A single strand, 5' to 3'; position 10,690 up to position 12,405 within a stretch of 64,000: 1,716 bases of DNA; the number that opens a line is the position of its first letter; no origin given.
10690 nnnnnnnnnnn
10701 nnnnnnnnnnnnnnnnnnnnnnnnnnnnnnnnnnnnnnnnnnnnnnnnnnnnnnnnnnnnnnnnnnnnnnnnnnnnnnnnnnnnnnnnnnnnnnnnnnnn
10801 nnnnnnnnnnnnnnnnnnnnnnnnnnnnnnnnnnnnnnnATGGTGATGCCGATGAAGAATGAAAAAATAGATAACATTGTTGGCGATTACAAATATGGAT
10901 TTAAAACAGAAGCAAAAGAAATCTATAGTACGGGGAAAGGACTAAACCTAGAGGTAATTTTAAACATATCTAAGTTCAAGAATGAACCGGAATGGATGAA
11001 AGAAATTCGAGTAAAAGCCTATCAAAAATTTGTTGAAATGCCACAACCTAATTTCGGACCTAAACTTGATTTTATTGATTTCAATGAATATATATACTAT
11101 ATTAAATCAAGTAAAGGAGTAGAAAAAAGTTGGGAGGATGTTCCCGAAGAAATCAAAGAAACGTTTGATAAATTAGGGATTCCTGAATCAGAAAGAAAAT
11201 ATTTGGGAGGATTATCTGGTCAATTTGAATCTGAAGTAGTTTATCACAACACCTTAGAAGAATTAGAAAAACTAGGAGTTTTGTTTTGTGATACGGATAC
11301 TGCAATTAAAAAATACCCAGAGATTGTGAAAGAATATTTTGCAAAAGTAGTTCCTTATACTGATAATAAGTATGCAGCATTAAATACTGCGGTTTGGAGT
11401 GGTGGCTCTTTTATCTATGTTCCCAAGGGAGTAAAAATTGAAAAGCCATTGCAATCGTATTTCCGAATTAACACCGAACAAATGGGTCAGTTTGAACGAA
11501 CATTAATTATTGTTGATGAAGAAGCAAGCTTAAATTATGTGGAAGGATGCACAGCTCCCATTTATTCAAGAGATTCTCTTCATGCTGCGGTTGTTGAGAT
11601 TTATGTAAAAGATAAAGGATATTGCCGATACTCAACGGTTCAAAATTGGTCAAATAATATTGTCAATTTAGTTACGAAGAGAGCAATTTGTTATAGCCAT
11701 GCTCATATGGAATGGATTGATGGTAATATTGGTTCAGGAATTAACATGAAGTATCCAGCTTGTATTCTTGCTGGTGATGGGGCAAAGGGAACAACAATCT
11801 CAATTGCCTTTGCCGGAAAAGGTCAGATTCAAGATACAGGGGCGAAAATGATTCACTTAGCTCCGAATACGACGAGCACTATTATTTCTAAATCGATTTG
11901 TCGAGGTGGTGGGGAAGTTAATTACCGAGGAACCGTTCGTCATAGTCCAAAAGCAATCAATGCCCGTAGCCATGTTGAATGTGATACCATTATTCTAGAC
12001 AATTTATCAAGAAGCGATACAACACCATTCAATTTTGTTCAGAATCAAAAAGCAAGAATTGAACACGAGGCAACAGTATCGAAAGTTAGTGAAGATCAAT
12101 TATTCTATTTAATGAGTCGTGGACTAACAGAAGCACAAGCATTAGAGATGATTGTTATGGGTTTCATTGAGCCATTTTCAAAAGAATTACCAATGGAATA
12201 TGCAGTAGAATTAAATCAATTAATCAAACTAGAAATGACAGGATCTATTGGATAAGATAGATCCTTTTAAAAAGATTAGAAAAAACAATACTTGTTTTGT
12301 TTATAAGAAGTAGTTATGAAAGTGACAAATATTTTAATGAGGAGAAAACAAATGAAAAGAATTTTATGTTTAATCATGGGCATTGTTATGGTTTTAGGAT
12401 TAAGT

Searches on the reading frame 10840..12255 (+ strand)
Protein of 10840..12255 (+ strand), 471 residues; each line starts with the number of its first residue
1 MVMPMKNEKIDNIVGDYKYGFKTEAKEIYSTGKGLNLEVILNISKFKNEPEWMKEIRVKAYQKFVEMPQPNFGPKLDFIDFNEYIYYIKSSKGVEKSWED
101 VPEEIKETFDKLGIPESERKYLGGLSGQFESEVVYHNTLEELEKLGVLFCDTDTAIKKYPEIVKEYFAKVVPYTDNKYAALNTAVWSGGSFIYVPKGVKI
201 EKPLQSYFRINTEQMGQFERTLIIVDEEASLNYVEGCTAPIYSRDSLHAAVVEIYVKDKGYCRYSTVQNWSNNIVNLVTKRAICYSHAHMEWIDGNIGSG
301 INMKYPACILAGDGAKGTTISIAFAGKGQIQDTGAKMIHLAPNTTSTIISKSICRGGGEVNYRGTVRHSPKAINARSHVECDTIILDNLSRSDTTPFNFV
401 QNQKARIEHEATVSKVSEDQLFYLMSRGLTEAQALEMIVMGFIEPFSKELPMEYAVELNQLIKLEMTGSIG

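Call 31: search_protein_families(library=pfam, proteins=[window:10840-12255:+], max_evalue=0.000001)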
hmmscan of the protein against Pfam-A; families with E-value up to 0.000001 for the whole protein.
window:10840-12255:+ (471 aa): 2 families
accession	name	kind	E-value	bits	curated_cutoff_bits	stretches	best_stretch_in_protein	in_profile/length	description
PF01458.23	SUFBD_core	-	3.7e-78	262.6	27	1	208-442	1-232/232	SUF system FeS cluster assembly, SufBD core domain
PF19295.5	SufBD_N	-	1.5e-12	48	23.5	1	144-205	110-171/172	SufBD protein N-terminal region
